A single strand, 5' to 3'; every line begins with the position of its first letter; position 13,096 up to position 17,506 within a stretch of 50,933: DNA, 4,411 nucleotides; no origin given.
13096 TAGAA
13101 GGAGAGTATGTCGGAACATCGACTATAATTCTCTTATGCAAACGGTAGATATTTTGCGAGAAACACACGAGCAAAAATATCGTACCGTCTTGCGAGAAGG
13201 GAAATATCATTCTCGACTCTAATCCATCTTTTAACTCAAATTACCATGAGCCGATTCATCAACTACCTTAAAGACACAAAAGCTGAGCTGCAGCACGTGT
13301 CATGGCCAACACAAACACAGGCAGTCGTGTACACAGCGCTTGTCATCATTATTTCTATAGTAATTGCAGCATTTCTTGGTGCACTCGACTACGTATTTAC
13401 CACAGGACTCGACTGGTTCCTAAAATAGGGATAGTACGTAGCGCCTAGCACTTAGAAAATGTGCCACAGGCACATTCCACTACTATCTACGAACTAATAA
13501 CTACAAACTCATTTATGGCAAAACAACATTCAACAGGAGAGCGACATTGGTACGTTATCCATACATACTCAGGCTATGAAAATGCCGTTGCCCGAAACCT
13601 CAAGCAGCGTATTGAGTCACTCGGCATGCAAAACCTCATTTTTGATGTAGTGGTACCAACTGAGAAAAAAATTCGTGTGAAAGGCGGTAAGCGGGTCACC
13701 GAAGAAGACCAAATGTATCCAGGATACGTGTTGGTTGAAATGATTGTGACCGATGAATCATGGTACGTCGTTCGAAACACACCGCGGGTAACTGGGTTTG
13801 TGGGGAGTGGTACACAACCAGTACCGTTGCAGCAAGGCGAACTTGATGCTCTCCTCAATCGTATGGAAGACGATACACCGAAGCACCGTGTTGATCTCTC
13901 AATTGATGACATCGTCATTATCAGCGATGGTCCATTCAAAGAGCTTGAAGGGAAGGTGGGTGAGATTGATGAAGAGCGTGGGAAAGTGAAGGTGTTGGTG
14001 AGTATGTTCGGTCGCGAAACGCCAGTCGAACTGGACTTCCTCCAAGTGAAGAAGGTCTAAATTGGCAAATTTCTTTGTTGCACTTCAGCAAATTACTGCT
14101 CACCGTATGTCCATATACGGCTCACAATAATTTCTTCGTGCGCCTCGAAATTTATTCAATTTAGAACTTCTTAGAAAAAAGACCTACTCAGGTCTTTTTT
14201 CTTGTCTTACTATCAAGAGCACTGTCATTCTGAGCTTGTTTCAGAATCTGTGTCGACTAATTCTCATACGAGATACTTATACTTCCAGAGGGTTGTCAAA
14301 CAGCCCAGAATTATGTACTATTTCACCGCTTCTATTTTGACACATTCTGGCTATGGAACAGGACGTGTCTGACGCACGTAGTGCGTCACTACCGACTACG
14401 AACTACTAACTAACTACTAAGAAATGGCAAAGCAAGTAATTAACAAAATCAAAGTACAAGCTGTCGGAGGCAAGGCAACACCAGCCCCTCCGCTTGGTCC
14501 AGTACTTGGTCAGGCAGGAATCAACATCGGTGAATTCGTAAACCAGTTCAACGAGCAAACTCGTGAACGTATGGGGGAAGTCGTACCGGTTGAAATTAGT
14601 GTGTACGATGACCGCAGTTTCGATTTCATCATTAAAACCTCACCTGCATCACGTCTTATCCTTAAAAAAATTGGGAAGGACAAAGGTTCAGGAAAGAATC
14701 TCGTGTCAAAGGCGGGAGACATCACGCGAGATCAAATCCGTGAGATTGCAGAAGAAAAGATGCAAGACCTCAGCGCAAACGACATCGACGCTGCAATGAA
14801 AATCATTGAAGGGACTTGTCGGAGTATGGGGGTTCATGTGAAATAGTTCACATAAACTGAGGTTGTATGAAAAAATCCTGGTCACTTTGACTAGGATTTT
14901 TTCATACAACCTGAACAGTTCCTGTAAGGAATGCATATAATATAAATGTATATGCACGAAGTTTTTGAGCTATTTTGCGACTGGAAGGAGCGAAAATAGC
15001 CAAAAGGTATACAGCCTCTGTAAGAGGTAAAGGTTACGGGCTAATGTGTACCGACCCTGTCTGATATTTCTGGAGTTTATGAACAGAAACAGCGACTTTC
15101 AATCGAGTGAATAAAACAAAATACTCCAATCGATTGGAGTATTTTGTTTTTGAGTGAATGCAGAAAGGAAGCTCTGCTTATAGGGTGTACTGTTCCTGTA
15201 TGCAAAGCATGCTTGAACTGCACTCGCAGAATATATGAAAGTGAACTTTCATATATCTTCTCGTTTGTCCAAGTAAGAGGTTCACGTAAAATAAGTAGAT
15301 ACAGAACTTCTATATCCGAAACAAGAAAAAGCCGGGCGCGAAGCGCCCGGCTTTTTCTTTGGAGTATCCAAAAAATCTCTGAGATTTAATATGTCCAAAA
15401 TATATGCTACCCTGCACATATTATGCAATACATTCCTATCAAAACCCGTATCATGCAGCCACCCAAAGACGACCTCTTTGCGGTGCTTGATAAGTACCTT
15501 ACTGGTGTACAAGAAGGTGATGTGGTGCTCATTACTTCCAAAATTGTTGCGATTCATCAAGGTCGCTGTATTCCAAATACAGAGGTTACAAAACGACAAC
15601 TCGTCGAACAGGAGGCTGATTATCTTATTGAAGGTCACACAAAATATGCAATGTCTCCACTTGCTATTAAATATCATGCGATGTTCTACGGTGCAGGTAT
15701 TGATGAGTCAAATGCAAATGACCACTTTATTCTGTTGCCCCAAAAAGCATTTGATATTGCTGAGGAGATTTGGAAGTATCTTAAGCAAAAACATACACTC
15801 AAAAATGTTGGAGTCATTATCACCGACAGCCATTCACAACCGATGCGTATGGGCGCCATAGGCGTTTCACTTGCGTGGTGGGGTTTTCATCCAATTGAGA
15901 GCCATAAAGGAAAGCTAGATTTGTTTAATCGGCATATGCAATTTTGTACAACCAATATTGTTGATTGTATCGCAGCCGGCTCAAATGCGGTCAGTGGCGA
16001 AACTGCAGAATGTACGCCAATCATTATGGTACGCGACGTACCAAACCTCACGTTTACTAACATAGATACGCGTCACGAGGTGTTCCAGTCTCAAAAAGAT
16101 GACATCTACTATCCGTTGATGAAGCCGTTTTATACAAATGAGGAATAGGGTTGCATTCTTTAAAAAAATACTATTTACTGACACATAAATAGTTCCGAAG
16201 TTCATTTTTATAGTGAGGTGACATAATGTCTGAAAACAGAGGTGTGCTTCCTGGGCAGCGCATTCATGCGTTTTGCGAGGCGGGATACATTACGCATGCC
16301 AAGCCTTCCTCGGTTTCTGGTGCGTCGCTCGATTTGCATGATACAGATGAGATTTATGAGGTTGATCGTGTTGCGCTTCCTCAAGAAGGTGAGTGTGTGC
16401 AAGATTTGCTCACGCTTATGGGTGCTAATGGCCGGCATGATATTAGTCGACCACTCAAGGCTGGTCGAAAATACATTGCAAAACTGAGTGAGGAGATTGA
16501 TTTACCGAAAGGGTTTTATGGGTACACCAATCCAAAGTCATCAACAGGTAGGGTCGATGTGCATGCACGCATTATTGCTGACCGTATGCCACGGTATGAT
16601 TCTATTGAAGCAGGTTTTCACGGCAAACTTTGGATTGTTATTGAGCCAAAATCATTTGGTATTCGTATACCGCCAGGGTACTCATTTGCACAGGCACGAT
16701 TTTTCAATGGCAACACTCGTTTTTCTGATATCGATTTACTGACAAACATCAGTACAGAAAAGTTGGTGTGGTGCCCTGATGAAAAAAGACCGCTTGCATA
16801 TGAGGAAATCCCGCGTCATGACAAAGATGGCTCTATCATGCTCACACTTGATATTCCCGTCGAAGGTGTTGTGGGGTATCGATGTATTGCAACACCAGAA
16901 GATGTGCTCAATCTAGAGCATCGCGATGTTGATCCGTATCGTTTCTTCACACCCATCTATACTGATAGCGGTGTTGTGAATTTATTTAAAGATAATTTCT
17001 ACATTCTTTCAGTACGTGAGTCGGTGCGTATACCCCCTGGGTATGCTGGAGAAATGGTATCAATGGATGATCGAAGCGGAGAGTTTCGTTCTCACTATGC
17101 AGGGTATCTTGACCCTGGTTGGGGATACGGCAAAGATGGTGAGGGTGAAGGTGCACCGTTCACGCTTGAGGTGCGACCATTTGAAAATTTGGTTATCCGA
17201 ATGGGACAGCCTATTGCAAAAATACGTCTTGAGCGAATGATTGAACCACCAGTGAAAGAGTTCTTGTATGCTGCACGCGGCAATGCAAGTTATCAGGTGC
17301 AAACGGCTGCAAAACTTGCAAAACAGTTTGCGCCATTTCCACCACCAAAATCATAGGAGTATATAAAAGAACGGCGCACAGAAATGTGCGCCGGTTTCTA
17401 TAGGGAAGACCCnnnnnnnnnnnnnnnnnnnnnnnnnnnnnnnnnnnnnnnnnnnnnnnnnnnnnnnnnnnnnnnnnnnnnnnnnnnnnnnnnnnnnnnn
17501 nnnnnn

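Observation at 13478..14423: Conserved G-poor CACTAC-N3-CTAC leader ending about 37 nt later at the start codon (nusG and rplK copies)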

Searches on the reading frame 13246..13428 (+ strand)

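Call 13: search_protein_families(library=pfam, proteins=[window:13246-13428:+])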
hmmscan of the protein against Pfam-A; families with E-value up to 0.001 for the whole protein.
window:13246-13428:+ (60 aa): 1 family
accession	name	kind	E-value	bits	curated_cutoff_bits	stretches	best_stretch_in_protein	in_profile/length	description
PF00584.25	SecE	-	1.7e-17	63.6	22.7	1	5-59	1-55/55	SecE/Sec61-gamma subunits of protein translocation complex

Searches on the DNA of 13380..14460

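Call 46: search_rna_families(source=window, start=13380, end=14460, threshold=evalue, max_evalue=10)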
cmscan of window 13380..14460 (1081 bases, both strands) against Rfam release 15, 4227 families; matches with E-value up to 10: 5.
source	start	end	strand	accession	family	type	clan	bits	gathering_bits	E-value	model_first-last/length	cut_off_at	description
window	14112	14215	-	RF02434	SpF39_sRNA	Gene; sRNA;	-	21.4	60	7.2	1-109/109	no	Streptococcus sRNA SpF39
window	14150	14252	+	RF02579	tsr26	Gene; sRNA;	-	18.3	141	8.1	1-122/122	no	S. aureus tsr26 small RNA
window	14174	14241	+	RF02589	Spy779816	Gene; sRNA;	-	17.1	67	9.4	1-88/88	no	S. pyogenes small RNA 779816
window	14073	14150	-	RF00663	mir-183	Gene; miRNA;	CL00093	14.4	53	8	1-74/74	no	mir-183 microRNA precursor family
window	13811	13885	+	RF01933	bxd_5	Gene; lncRNA;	-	12.4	50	4.7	1-57/57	no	Bithoraxoid conserved region 5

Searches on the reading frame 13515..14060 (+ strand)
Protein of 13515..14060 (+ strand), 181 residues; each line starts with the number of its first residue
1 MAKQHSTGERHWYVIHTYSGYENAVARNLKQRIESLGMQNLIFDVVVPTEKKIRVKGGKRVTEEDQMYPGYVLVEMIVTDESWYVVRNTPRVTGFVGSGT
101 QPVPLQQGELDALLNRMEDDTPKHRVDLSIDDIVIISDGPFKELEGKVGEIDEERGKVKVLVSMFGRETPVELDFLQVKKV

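Call 13: search_protein_families(library=pfam, proteins=[window:13515-14060:+])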
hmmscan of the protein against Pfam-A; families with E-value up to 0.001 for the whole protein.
window:13515-14060:+ (181 aa): 2 families
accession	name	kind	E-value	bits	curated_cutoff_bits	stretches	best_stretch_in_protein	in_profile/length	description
PF02357.24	NusG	-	3e-30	105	22.2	1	11-113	2-92/93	Transcription termination factor nusG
PF00467.35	KOW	-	8e-05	22.8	22.3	1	131-160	2-29/32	KOW motif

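Call 14: find_related_loci(query=window:13515-14060:+, collection=genome_contigs, flank=6000)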
Query window:13515-14060:+ (181 aa) in genome_contigs; peptide patterns used: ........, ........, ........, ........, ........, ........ (x = any residue, [..] = any of these).
600 stretches matched a pattern (row limit reached: there are more); 561 encode a relative of the query (tblastn E <= 1e-3); the best 80 are kept; 80 distinct loci.
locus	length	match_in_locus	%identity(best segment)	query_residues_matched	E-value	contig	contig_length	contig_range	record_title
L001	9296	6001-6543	85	1-181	1e-104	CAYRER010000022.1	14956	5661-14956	MAG TPA_asm: uncultured Candidatus Saccharibacteria bacterium isolate SRP323723_co1_135 genome assembly, contig: NODE_32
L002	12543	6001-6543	87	1-181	2e-104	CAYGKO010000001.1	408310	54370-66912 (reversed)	MAG TPA_asm: uncultured Candidatus Saccharibacteria bacterium isolate ERP117304_co1_170 genome assembly, contig: NODE_14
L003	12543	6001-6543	84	1-181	6e-104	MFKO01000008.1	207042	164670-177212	MAG: Candidatus Kaiserbacteria bacterium RIFCSPHIGHO2_01_FULL_46_22 rifcsphigho2_01_scaffold_825, whole genome shotgun s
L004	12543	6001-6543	82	1-181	2e-103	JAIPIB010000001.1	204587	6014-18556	MAG: Candidatus Paceibacterota bacterium isolate Tobar12.5m-G43 Tobar12-5m-C40, whole genome shotgun sequence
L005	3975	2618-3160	86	1-181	5e-104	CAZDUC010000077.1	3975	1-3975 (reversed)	MAG TPA_asm: uncultured Candidatus Saccharibacteria bacterium isolate SRP286056_co1_642 genome assembly, contig: NODE_35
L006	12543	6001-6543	86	1-181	2e-103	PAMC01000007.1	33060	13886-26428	MAG: bacterium isolate SAT3048 216796, whole genome shotgun sequence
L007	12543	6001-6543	85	1-181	4e-103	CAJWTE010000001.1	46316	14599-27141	TPA_asm: uncultured bacterium isolate ERR599159_bin.42_MetaBAT_v2.12.1_MAG genome assembly, contig: NODE_175_length_4631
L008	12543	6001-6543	83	1-181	2e-101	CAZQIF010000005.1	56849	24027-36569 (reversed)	MAG TPA_asm: uncultured Candidatus Saccharibacteria bacterium isolate SRP286056_co3_504 genome assembly, contig: NODE_26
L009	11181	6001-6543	82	1-181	5e-101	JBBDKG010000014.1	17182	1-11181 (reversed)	MAG: Candidatus Paceibacterota bacterium isolate LejiaA_53_16 Lejia_A_4828_length_17182_cov_10, whole genome shotgun seq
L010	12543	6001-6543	85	1-181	3e-101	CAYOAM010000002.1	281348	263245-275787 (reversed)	MAG TPA_asm: uncultured Candidatus Saccharibacteria bacterium isolate SRP150892_co1_176 genome assembly, contig: NODE_14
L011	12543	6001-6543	83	1-181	9e-101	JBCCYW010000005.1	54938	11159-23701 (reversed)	MAG: Patescibacteria group bacterium isolate P01_F01_bin.20 k141_495483_length_54938_cov_15.3455, whole genome shotgun s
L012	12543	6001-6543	82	1-181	2e-99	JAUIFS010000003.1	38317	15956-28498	MAG: bacterium isolate Co_bin.11 NODE_6755_length_38317_cov_1.221393, whole genome shotgun sequence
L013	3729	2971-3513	83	1-181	2e-100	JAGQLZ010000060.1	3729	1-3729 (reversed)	MAG: Candidatus Kaiserbacteria bacterium isolate HKST-UBA29 2010_583224, whole genome shotgun sequence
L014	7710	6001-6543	81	1-181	3e-99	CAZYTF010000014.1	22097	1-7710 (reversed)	MAG TPA_asm: uncultured Candidatus Saccharibacteria bacterium isolate binchicken_co47_12 genome assembly, contig: NODE_1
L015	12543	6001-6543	80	1-181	6e-99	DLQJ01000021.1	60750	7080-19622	MAG TPA_asm: Patescibacteria group bacterium UBA7435 UBA7435_contig_28230, whole genome shotgun sequence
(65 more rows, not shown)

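Call 24: find_encoding_contigs(protein=window:13515-14060:+, flank=10000, max_places=10)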
Protein window:13515-14060:+ (181 aa): 7 contigs read that carry it; 6 places shown.
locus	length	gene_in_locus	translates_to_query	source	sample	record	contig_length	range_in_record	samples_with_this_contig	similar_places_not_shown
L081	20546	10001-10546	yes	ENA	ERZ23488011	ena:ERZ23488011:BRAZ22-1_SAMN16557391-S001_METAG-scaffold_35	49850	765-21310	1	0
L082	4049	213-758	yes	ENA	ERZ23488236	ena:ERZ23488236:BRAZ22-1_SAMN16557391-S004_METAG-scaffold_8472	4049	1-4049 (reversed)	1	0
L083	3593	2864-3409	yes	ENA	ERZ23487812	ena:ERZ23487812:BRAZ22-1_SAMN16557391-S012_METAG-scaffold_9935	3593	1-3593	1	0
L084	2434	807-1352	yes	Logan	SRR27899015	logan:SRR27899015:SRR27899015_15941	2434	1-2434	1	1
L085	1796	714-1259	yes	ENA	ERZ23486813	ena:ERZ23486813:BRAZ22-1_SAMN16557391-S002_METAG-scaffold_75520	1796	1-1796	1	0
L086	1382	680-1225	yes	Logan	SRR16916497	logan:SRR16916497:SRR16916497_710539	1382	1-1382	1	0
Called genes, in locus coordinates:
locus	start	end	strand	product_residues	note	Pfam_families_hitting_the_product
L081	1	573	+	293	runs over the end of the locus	PF02153:PDH_N, PF26213:TYRAAT1_C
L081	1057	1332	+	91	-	-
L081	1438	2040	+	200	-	-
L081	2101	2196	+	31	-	-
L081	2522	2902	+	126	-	PF01741:MscL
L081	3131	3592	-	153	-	-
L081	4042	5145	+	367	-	PF03477:ATP-cone, PF00317:Ribonuc_red_lgN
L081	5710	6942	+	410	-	PF00704:Glyco_hydro_18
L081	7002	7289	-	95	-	-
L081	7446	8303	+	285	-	PF00413:Peptidase_M10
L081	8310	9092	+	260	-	PF04402:SIMPL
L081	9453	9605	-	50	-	-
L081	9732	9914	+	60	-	PF00584:SecE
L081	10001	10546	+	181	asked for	PF02357:NusG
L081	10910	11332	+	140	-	PF03946:Ribosomal_L11_N, PF00298:Ribosomal_L11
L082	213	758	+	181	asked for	PF02357:NusG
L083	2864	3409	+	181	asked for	PF02357:NusG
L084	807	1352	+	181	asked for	PF02357:NusG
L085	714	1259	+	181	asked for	PF02357:NusG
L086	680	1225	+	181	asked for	PF02357:NusG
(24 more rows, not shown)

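Call 69: find_homologous_proteins(query=window:13515-14060:+, max_evalue=1e-60)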
Query window:13515-14060:+ (181 aa): 7909 proteins with E <= 1e-60 among 8000 candidates; the best 120 are listed.
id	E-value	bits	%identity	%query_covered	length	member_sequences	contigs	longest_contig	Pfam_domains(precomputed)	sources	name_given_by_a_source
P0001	7.4e-115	399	100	100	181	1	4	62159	PF02357.25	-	-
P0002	1.6e-104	365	90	100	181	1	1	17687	PF00467.36,PF02357.25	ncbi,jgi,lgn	-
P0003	8.5e-104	363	89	100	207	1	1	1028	PF02357.25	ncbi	-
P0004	2.4e-102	358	89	100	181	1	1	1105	PF02357.25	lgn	-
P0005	4.1e-102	357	87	100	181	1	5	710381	PF00467.36,PF02357.25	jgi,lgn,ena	-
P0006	4.8e-102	357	89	100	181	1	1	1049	PF02357.25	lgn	-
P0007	8.1e-102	356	88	100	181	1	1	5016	PF00467.36,PF02357.25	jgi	jgi:transcriptional antiterminator NusG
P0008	1.9e-101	355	90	100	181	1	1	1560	PF02357.25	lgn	-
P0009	2.1e-101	355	88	100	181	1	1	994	PF02357.25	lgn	-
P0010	2.5e-101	355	86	100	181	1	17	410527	PF02357.25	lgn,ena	-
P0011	2.7e-101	355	88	100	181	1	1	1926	PF00467.36,PF02357.25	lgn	-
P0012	2.7e-101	355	87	100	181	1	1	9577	PF02357.25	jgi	jgi:transcriptional antiterminator NusG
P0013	2.7e-101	355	88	99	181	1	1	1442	PF00467.36,PF02357.25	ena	-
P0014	3.2e-101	354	86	100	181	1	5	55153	PF02357.25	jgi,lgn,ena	-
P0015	3.3e-101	354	87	100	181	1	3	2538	PF02357.25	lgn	-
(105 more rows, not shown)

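Call 70: find_encoding_contigs(protein=P0002, flank=6000, max_places=1)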
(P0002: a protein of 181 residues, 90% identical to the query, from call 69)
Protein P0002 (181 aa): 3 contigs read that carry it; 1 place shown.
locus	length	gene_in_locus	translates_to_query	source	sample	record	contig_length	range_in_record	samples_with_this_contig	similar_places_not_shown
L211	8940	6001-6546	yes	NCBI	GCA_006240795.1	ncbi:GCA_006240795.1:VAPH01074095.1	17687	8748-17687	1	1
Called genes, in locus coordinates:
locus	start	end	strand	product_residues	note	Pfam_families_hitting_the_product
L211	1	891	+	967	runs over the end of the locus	PF03477:ATP-cone, PF00317:Ribonuc_red_lgN, PF02867:Ribonuc_red_lgC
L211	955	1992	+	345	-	PF00268:Ribonuc_red_sm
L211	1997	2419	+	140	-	PF00293:NUDIX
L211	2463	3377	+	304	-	PF00413:Peptidase_M10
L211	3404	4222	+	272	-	PF04402:SIMPL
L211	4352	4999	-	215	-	-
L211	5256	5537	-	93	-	-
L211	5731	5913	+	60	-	PF00584:SecE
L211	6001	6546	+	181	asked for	PF02357:NusG, PF00467:KOW (weak)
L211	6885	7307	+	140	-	PF03946:Ribosomal_L11_N, PF00298:Ribosomal_L11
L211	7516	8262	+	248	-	PF01996:F420_ligase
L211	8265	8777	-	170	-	PF00186:DHFR_1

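Call 71: find_encoding_contigs(protein=P0008, flank=3000, max_places=1)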
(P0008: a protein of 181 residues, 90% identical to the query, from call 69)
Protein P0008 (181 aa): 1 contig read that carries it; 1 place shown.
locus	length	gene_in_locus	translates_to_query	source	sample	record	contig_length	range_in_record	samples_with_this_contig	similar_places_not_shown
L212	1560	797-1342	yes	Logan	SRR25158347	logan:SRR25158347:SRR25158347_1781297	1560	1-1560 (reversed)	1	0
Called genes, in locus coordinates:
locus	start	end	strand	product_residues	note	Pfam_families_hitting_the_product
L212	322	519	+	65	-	-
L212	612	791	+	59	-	PF00584:SecE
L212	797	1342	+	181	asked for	PF02357:NusG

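Call 72: find_encoding_contigs(protein=P0003, flank=3000, max_places=1)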
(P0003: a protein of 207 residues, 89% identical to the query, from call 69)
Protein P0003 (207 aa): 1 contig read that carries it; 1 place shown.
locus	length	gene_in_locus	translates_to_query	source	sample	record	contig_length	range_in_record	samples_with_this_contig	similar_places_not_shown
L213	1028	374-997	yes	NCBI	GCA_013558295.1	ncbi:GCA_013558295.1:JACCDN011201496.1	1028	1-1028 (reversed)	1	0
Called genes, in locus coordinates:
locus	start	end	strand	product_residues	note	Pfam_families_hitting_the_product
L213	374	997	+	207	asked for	PF02357:NusG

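Call 73: find_encoding_contigs(protein=P0007, flank=5000, max_places=1)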
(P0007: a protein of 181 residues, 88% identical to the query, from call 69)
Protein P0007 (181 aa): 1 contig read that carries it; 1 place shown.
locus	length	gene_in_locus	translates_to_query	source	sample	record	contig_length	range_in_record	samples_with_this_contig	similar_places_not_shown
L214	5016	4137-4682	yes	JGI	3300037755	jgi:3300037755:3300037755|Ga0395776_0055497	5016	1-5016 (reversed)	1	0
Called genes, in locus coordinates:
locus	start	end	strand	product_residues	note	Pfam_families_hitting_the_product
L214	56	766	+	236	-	PF02867:Ribonuc_red_lgC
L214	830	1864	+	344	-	PF00268:Ribonuc_red_sm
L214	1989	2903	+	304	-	PF00413:Peptidase_M10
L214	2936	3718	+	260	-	PF04402:SIMPL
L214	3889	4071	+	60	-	PF00584:SecE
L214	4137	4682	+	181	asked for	PF02357:NusG, PF00467:KOW (weak)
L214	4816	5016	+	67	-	?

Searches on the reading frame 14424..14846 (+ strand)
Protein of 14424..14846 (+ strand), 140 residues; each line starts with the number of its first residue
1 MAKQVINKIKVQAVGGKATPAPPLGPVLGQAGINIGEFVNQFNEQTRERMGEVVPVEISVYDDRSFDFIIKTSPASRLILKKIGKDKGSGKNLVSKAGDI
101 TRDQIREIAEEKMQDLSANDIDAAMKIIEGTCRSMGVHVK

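Call 13: search_protein_families(library=pfam, proteins=[window:14424-14846:+])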
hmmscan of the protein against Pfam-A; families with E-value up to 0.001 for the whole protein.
window:14424-14846:+ (140 aa): 2 families
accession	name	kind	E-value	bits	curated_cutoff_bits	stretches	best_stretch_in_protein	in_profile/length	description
PF03946.19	Ribosomal_L11_N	-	3.6e-25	87.9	32.9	1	9-66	1-58/58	Ribosomal protein L11, N-terminal domain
PF00298.24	Ribosomal_L11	-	7e-25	87.7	21.4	1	71-139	1-69/69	Ribosomal protein L11, RNA binding domain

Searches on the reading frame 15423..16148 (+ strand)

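Call 13: search_protein_families(library=pfam, proteins=[window:15423-16148:+])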
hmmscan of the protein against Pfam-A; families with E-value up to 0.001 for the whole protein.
window:15423-16148:+ (241 aa): 1 family
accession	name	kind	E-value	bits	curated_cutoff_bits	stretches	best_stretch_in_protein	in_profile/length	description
PF01996.21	F420_ligase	-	4.8e-34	118.2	25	1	6-205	2-218/218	F420-0:Gamma-glutamyl ligase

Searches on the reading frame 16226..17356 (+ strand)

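Call 13: search_protein_families(library=pfam, proteins=[window:16226-17356:+])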
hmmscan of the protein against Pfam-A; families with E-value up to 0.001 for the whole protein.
window:16226-17356:+ (376 aa): 3 families
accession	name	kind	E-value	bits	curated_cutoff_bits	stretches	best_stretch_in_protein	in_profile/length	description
PF22769.1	DCD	-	1e-34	120.3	27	2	7-160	1-151/153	dCTP deaminase-like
PF22569.1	DCD_C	-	6e-34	117.5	22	1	191-368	15-192/192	2'-deoxycytidine 5'-triphosphate deaminase (DCD), C-terminal domain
PF06559.16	DCD_N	-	5.1e-32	111.4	21.4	1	5-162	2-163/164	2'-deoxycytidine 5'-triphosphate deaminase (DCD) N-terminal domain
